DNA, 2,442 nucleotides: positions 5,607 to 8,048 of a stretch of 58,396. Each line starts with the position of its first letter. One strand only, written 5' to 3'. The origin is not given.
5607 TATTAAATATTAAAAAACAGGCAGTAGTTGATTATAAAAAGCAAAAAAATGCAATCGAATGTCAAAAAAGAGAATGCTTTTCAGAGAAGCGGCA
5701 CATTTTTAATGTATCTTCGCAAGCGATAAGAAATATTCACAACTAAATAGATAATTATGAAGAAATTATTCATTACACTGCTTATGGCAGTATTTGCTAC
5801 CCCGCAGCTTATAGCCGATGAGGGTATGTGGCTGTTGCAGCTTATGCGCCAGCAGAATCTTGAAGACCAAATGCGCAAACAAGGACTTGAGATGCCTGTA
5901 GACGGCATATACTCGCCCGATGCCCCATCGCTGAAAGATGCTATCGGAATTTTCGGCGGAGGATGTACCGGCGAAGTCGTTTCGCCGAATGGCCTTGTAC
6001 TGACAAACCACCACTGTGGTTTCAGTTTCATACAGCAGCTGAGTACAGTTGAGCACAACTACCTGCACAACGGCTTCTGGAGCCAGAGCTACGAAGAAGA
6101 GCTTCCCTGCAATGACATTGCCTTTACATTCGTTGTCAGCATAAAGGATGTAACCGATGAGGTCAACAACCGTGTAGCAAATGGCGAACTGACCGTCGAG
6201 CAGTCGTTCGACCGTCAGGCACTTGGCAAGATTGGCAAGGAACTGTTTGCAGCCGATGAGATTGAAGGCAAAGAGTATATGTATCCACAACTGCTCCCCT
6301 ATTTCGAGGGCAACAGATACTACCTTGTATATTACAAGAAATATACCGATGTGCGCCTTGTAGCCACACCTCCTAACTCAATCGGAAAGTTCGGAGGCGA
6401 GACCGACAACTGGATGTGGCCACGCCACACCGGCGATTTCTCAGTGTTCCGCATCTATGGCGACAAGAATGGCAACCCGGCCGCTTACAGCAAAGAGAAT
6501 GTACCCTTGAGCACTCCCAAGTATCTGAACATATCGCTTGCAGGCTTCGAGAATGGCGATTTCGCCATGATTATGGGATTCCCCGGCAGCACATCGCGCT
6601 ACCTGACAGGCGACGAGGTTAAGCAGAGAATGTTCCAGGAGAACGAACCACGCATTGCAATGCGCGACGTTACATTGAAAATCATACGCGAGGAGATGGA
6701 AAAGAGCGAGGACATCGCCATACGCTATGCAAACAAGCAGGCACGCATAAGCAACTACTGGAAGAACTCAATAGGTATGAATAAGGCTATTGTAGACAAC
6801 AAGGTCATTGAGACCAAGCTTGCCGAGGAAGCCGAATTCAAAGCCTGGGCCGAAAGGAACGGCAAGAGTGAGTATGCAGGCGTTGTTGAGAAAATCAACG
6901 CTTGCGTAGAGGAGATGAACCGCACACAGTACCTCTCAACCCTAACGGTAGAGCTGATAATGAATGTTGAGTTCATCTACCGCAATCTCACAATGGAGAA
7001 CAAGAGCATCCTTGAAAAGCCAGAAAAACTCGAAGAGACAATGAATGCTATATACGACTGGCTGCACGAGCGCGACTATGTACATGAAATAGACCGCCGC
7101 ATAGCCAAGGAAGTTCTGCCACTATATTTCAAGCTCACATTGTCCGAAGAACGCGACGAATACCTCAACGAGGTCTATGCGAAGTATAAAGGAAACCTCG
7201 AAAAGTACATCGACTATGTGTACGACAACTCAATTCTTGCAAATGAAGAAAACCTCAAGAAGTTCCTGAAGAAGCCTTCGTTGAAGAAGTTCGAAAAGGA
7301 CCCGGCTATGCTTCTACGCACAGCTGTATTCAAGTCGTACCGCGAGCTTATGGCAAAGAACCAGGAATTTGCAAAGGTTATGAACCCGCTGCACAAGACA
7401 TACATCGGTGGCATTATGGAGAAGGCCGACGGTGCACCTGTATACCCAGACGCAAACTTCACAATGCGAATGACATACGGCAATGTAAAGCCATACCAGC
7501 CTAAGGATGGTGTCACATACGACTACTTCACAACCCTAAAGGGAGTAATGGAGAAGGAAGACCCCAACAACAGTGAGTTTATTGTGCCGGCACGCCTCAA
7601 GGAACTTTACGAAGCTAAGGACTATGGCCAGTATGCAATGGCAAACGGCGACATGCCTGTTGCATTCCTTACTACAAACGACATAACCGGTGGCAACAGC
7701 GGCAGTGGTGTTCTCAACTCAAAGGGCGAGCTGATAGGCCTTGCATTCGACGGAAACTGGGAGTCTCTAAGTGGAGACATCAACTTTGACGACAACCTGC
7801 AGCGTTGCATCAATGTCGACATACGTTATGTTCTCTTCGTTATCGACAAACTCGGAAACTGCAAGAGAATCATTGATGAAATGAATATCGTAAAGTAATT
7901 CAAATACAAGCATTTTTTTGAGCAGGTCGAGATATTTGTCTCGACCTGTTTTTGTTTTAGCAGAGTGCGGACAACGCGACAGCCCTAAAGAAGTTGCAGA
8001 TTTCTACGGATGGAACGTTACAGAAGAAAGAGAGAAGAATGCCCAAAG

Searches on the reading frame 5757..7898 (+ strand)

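Call 56: search_protein_families(library=pfam, proteins=[window:5757-7898:+], max_evalue=0.00001)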
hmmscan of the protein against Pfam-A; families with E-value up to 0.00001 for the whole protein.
window:5757-7898:+ (713 aa): 2 families
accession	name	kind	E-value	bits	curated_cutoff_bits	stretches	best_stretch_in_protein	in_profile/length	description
PF10459.15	Peptidase_S46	-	1.4e-236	787.9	22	1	20-711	1-698/698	Peptidase S46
PF13365.12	Trypsin_2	-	3.3e-07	31.6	27.6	0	630-662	112-144/144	Trypsin-like peptidase domain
